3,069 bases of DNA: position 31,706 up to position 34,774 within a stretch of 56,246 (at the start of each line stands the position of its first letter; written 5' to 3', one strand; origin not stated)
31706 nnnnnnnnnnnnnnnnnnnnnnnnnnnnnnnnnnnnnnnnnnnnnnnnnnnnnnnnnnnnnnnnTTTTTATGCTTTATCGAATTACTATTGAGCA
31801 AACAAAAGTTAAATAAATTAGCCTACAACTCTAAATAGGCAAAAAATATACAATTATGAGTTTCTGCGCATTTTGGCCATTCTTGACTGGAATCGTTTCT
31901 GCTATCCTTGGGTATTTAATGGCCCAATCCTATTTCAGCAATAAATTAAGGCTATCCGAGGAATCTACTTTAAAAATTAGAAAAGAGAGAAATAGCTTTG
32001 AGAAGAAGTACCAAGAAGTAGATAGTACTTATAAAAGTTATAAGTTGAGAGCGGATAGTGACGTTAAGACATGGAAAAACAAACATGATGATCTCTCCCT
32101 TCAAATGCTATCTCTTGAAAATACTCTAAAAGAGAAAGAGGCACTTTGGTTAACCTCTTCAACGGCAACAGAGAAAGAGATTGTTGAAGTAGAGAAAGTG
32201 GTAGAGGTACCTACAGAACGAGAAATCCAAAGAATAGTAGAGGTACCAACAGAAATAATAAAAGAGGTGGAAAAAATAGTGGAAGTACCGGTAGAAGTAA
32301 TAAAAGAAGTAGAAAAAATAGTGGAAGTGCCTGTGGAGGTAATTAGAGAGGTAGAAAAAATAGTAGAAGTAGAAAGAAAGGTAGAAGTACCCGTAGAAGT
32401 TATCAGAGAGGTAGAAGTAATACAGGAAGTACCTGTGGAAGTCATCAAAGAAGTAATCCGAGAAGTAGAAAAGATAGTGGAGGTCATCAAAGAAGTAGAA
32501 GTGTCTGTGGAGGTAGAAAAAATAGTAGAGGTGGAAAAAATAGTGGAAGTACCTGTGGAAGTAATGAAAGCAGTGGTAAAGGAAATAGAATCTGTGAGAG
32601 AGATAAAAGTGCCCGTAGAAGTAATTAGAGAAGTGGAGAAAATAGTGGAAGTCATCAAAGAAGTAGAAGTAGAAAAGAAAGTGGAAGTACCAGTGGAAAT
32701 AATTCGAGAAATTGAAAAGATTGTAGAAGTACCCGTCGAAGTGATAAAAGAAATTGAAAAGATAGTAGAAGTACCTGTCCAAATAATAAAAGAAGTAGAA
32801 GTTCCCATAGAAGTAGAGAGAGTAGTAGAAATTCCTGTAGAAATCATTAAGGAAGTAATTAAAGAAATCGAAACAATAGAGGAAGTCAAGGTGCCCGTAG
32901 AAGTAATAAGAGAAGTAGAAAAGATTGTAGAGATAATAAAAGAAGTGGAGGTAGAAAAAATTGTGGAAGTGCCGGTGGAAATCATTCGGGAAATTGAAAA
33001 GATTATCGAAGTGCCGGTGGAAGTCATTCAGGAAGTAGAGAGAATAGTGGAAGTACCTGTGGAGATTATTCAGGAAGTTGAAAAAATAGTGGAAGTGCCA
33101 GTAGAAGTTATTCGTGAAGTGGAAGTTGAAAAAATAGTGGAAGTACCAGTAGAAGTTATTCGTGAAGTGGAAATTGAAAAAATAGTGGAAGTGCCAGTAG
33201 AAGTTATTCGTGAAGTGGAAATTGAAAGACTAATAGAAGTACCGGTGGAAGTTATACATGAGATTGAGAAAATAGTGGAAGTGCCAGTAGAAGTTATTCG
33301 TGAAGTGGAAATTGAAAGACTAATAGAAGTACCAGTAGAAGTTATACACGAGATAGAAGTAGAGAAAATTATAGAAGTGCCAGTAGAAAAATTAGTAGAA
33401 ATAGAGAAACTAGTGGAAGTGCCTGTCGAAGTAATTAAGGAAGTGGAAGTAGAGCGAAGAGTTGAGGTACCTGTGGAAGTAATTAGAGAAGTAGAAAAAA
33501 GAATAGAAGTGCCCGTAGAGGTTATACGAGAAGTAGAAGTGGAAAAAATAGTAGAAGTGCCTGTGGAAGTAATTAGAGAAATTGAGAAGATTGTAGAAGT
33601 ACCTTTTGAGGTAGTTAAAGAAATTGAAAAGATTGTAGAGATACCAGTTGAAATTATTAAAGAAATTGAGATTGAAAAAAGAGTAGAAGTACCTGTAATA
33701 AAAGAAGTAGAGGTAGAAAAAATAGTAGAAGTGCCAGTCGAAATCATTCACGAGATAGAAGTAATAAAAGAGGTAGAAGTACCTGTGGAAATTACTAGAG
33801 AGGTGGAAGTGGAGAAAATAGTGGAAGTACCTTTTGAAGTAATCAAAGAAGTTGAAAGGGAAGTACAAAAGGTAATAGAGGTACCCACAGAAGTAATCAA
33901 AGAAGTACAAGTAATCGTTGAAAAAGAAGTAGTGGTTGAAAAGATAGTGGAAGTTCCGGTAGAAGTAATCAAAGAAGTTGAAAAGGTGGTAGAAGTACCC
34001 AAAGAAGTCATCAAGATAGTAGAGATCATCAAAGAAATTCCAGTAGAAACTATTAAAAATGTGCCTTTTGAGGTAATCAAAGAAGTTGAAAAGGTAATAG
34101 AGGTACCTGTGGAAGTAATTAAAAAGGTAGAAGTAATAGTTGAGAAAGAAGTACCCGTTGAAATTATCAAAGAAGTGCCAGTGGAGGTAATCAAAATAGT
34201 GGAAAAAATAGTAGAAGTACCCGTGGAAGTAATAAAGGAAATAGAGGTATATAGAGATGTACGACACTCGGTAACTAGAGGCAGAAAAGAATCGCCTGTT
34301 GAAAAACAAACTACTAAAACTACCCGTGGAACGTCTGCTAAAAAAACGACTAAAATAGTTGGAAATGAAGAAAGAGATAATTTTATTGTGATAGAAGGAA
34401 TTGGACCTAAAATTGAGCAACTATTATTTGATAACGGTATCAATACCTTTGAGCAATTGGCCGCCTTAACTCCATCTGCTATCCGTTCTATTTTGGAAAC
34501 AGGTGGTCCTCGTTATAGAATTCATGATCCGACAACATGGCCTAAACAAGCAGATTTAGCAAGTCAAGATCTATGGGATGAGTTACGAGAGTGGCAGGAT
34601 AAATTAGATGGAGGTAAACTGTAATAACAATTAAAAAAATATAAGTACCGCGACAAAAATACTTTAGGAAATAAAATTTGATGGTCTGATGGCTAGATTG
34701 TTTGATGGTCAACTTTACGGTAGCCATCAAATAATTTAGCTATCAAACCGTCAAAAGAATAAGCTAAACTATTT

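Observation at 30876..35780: Candidate undescribed envelope-associated three-gene module: OmpA-like anchor, membrane-tethered polyanionic PEVK-like repeat protein, and a cytoplasmic double P-domain protein sharing its C-terminal domain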

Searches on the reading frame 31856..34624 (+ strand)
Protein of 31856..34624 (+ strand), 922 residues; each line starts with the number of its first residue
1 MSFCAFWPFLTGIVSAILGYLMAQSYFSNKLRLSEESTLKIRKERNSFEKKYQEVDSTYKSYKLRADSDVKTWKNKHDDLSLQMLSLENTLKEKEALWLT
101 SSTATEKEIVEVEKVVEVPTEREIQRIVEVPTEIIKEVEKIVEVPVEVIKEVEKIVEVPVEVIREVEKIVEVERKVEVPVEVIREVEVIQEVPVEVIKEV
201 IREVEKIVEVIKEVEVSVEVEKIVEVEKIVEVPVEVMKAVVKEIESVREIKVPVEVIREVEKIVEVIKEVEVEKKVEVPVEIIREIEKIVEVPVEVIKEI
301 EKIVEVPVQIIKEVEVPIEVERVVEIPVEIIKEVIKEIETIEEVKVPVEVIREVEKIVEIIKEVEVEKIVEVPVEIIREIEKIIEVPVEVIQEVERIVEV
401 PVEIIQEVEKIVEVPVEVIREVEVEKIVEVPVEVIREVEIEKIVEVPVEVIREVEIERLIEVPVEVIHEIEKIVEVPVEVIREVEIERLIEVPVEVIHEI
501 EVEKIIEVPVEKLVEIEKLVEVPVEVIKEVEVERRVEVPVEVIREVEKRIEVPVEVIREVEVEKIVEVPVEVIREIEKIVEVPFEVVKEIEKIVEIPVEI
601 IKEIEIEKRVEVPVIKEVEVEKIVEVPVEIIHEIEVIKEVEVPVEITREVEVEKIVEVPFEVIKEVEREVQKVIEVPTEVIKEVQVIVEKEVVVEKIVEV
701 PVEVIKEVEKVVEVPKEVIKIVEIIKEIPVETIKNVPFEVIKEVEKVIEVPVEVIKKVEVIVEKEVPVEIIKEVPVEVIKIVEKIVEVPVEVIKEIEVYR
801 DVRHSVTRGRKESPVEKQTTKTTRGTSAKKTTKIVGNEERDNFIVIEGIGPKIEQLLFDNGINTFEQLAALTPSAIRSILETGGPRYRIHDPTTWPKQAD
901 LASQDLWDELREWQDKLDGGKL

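Call 3: search_protein_families(library=pfam, proteins=[window:31856-34624:+], max_evalue=0.1)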
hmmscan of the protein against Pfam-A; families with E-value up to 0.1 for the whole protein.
window:31856-34624:+ (922 aa): 1 family
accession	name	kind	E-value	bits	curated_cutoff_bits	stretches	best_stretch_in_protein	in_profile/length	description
PF14520.12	HHH_5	-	2.9e-05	24.9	27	1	846-878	7-39/57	Helix-hairpin-helix domain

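Call 4: search_protein_families(library=ncbifam, proteins=[window:31856-34624:+], max_evalue=0.1)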
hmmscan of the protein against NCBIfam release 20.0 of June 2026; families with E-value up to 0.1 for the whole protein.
window:31856-34624:+ (922 aa): 6 families
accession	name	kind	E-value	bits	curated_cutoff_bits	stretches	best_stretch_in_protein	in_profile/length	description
NF009040.0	PRK12373.1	equivalog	1.2e-06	28.6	514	1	815-889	297-371/400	NADH-quinone oxidoreductase subunit E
NF008915.0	PRK12278.1-1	equivalog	1.2e-06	28.6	281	1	821-899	134-210/216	50S ribosomal protein L21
NF045508.1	PhasinPhaH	equivalog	3.3e-06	27.4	250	1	743-879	83-209/234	phasin PhaH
NF008916.0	PRK12278.1-4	equivalog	0.00018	21.4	193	1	811-882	131-201/223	50S ribosomal protein L21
NF007843.0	PRK10556.1-1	equivalog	0.00023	21.1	182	0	770-806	60-96/111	DUF2002 family protein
NF008966.0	PRK12311.1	equivalog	0.0031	16.7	526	1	808-889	237-317/334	30S ribosomal protein S2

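Call 54: find_homologous_proteins(query=window:31856-34624:+, max_evalue=0.001)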
Query window:31856-34624:+ (922 aa): 515 proteins with E <= 0.001 among 8000 candidates; the best 120 are listed.
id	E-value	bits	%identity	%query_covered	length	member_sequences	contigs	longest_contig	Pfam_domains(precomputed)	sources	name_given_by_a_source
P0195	1.0e-60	224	51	67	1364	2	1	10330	PF12314.14,PF12814.14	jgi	jgi:hypothetical protein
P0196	3.6e-58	216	47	50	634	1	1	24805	PF12314.14,PF14520.13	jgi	jgi:predicted flap endonuclease-1-like 5' DNA nuclease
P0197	3.9e-56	209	41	61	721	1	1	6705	PF12314.14,PF14520.13,PF05952.19,PF14551.12,PF14229.13,PF20653.4,PF00745.26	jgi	jgi:predicted flap endonuclease-1-like 5' DNA nuclease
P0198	9.8e-56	207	44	46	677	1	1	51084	PF12314.14,PF14520.13,PF25453.2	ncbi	-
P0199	1.9e-55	207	34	67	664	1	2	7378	PF10391.16,PF14520.13,PF14229.13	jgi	jgi:predicted flap endonuclease-1-like 5' DNA nuclease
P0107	1.9e-55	207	36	40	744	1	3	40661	PF14520.13,PF14229.13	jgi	jgi:predicted flap endonuclease-1-like 5' DNA nuclease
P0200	7.0e-55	205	41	60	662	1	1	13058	PF12314.14,PF14520.13,PF25453.2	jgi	jgi:predicted flap endonuclease-1-like 5' DNA nuclease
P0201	7.5e-55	205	52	9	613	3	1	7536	PF10391.16,PF14520.13,PF04994.20,PF14229.13,PF00633.30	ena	-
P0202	1.1e-54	204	58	39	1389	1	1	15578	PF12814.14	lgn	-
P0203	1.9e-54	203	48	50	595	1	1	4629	PF12314.14,PF14520.13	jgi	jgi:predicted flap endonuclease-1-like 5' DNA nuclease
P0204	1.0e-53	201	38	49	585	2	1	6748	PF12314.14,PF14520.13,PF14229.13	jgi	jgi:predicted flap endonuclease-1-like 5' DNA nuclease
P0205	1.5e-53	200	41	49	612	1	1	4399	PF12314.14,PF14520.13,PF14229.13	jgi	jgi:predicted flap endonuclease-1-like 5' DNA nuclease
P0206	2.9e-53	199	42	50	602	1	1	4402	PF12314.14,PF14520.13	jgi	jgi:predicted flap endonuclease-1-like 5' DNA nuclease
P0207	1.1e-52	197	40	46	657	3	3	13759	PF12314.14,PF14520.13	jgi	jgi:predicted flap endonuclease-1-like 5' DNA nuclease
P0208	1.7e-52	197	42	49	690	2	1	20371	PF12314.14,PF14520.13,PF11731.15,PF14229.13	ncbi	-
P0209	4.6e-52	195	36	54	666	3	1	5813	PF12314.14,PF14520.13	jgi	jgi:predicted flap endonuclease-1-like 5' DNA nuclease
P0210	7.3e-52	195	41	46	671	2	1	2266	PF12314.14,PF14520.13,PF25453.2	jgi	jgi:predicted flap endonuclease-1-like 5' DNA nuclease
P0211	1.2e-51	194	42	46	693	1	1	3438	PF12314.14,PF14520.13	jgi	jgi:predicted flap endonuclease-1-like 5' DNA nuclease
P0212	1.5e-50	190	42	16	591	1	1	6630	PF10391.16,PF14520.13,PF14229.13,PF00633.30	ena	-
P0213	1.7e-50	190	36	46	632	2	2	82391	PF12314.14,PF14520.13,PF14229.13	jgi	jgi:predicted flap endonuclease-1-like 5' DNA nuclease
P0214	6.4e-50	188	37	44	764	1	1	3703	PF12314.14,PF14520.13,PF14229.13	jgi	jgi:predicted flap endonuclease-1-like 5' DNA nuclease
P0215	7.7e-50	188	39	46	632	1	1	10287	PF12314.14,PF14520.13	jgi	jgi:predicted flap endonuclease-1-like 5' DNA nuclease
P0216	2.2e-49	186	46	47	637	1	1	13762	PF12314.14,PF14520.13,PF25453.2,PF14229.13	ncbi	-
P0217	2.6e-49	186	43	47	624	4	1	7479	PF12314.14,PF14520.13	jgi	jgi:predicted flap endonuclease-1-like 5' DNA nuclease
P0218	4.8e-49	185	36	59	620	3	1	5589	PF12314.14,PF14520.13,PF14229.13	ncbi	-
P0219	5.0e-49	185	51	38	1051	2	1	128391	PF12314.14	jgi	jgi:hypothetical protein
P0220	6.7e-49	185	34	52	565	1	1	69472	PF12314.14,PF14520.13,PF14229.13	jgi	jgi:predicted flap endonuclease-1-like 5' DNA nuclease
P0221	2.1e-48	183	39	44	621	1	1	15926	PF12314.14,PF14520.13,PF25453.2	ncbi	-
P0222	3.2e-48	183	36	46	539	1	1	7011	PF12314.14,PF14520.13,PF11731.15,PF00633.30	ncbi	-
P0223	1.8e-47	180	43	49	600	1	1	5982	PF12314.14,PF14520.13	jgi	jgi:predicted flap endonuclease-1-like 5' DNA nuclease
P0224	7.7e-47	178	37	51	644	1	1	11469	PF10391.16,PF12314.14,PF14520.13,PF11731.15,PF14229.13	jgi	jgi:predicted flap endonuclease-1-like 5' DNA nuclease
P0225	9.3e-47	178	36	54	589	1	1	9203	PF12314.14,PF14520.13,PF25453.2,PF14229.13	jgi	jgi:predicted flap endonuclease-1-like 5' DNA nuclease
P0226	1.5e-45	174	35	47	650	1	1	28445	PF04508.18,PF01858.23,PF10391.16,PF12314.14,PF14520.13,PF12209.14,PF11731.15,PF14229.13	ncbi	-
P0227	6.2e-45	172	32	36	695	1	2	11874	PF13851.12,PF14520.13,PF14229.13,PF00633.30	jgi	jgi:predicted flap endonuclease-1-like 5' DNA nuclease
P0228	1.4e-44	171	38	45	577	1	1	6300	PF12314.14,PF14520.13,PF25453.2,PF14229.13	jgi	jgi:predicted flap endonuclease-1-like 5' DNA nuclease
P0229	1.8e-44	170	36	55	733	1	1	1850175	PF14520.13,PF14716.14,PF11731.15,PF14229.13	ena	-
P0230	1.8e-44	170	35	52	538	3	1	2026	PF12314.14,PF14520.13,PF25453.2,PF14229.13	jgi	jgi:predicted flap endonuclease-1-like 5' DNA nuclease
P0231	1.4e-43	167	39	45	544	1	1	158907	PF14520.13,PF14229.13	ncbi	-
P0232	1.5e-43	167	36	48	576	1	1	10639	PF14520.13,PF14229.13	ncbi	-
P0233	2.2e-43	167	43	45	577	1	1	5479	PF12314.14,PF14520.13,PF25453.2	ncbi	-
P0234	5.0e-43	165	36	46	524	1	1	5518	PF12314.14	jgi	jgi:predicted flap endonuclease-1-like 5' DNA nuclease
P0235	6.1e-43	165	48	9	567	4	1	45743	PF14520.13,PF14229.13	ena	-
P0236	1.1e-42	164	36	43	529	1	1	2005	PF14520.13,PF25453.2,PF14229.13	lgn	-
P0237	2.2e-42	163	33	42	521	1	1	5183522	PF12314.14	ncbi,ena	-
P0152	2.7e-41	160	45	10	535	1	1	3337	PF14520.13,PF14229.13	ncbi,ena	-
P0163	4.1e-41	159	47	11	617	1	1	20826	PF14520.13,PF14229.13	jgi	-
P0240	9.7e-41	158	49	43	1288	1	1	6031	PF12314.14,PF12814.14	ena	-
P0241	5.3e-40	155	35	34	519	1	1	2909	PF14520.13,PF25453.2,PF14229.13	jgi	jgi:predicted flap endonuclease-1-like 5' DNA nuclease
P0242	6.1e-40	155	32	52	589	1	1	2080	PF18365.7,PF12314.14,PF14520.13,PF25453.2,PF14229.13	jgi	jgi:predicted flap endonuclease-1-like 5' DNA nuclease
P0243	9.0e-40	155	47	42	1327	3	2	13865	PF12314.14,PF12814.14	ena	-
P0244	7.8e-39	152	37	38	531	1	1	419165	PF12314.14,PF14520.13,PF25453.2,PF14229.13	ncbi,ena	-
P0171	1.9e-38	150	52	9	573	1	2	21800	PF01858.23,PF10391.16,PF14520.13,PF11731.15,PF14229.13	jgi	jgi:predicted flap endonuclease-1-like 5' DNA nuclease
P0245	5.9e-38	149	53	9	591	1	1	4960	PF14520.13,PF14229.13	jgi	jgi:predicted flap endonuclease-1-like 5' DNA nuclease/septal ring factor EnvC (AmiA/AmiB activator)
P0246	1.1e-36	144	42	13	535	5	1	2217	PF14520.13,PF14229.13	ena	-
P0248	5.4e-35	139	47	49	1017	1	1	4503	PF12314.14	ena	-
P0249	1.9e-34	137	32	52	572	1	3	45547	PF14520.13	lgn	-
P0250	2.0e-34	137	48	48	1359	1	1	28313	PF12314.14,PF12814.14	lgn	-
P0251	2.9e-34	136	43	46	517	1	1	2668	PF14520.13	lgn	-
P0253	3.6e-33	133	54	9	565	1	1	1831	PF14520.13,PF25764.2,PF14229.13,PF24161.2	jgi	jgi:predicted flap endonuclease-1-like 5' DNA nuclease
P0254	1.1e-32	131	44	9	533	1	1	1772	PF14520.13,PF14229.13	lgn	-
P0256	7.4e-32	129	50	9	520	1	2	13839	PF14520.13,PF14229.13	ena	-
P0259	6.3e-28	116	33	41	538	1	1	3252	PF14520.13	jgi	jgi:predicted flap endonuclease-1-like 5' DNA nuclease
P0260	7.0e-28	115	60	20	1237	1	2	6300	PF12314.14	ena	-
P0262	3.2e-27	113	35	25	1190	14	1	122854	PF08614.17,PF14520.13,PF23649.2,PF19220.7,PF00261.26,PF24161.2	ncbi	-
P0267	2.8e-25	107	56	29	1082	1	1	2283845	PF12314.14,PF12814.14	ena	-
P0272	1.4e-21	95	41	20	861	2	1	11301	PF14520.13,PF18460.7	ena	-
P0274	1.6e-20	91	53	37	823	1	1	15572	PF12314.14,PF12814.14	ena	-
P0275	2.1e-20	91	41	20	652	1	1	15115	PF14520.13,PF18460.7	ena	-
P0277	2.6e-19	87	33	47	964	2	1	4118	PF12314.14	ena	-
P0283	8.6e-18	82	33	56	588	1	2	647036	PF12314.14,PF05227.20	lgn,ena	-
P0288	6.7e-17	79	50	37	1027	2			-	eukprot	eukprot:TRINITY_DN65287_c0_g2_i1.p1 TRINITY_DN65287_c0_g2~~TRINITY_DN65287_c0_g2_i1.p1 ORF type:comp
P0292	5.0e-16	76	35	53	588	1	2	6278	PF12314.14,PF05227.20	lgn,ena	-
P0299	4.1e-15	73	32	64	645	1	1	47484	PF21559.4,PF12314.14,PF05227.20,PF14077.12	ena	-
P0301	6.4e-15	72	47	38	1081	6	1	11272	PF24681.2,PF12314.14,PF24981.2,PF01344.32,PF00643.30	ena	-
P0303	1.2e-14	72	48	38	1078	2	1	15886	PF24681.2,PF12314.14,PF24981.2,PF01344.32,PF00643.30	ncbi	-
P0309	7.0e-14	69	50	38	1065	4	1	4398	PF24681.2,PF12314.14,PF22586.2,PF01344.32,PF00643.30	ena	-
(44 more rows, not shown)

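Call 57: find_encoding_contigs(protein=P0237, flank=6000, max_places=2)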
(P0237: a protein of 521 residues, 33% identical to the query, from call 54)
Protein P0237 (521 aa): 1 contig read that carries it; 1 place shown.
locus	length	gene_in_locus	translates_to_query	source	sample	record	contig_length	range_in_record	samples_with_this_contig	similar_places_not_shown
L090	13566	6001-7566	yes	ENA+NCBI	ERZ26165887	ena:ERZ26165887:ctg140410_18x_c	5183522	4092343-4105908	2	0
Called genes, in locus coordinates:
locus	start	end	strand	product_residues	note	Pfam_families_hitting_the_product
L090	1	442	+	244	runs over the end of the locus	-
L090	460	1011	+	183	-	-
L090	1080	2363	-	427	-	PF18962:Por_Secre_tail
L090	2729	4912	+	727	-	PF01804:Penicil_amidase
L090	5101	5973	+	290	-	PF00691:OmpA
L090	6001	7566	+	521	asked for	PF12314:IMCp (faint)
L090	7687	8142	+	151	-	PF07606:DUF1569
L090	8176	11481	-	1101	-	PF13620:CarboxypepD_reg, PF13715:CarbopepD_reg_2, PF08487:VIT (faint), PF00092:VWA (weak)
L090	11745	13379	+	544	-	PF01425:Amidase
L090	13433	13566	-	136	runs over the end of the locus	-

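Call 58: find_encoding_contigs(protein=P0244, flank=6000, max_places=2)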
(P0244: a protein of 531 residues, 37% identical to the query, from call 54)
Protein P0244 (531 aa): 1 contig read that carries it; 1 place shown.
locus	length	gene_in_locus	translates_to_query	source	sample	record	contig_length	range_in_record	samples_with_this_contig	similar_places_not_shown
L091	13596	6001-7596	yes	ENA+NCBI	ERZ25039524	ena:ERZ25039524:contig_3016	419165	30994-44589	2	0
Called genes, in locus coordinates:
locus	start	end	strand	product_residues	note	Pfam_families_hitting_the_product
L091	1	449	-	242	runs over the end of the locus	-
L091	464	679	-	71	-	PF00034:Cytochrom_C (weak), PF13442:Cytochrome_CBB3 (weak)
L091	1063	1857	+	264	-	PF00551:Formyl_trans_N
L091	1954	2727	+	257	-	PF13715:CarbopepD_reg_2 (weak)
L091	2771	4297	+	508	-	PF00144:Beta-lactamase, PF11954:DUF3471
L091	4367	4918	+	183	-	-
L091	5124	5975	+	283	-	PF00691:OmpA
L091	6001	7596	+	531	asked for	PF12314:IMCp (faint), PF14520:HHH_5 (faint), PF14229:DUF4332 (faint), PF25453:DUF7898 (faint)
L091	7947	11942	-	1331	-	PF07494:Reg_prop (faint), PF07495:Y_Y_Y, PF00512:HisKA, PF02518:HATPase_c, PF00072:Response_reg, PF12833:HTH_18 (weak)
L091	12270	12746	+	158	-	-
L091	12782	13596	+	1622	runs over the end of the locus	PF13574:Reprolysin_2 (faint), PF13582:Reprolysin_3, PF13688:Reprolysin_5, PF02494:HYR, PF16640:Big_3_5 (weak)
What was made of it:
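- On Alveolin / IMCp (PF12314), for the g2 repeat region: Homologues have precomputed IMCp hits, marked 'faint' where the grade is shown (calls 54, 57, 58).
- It occurs in L090 and L091, next to a repeat-bearing g2-like protein (calls 57, 58).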
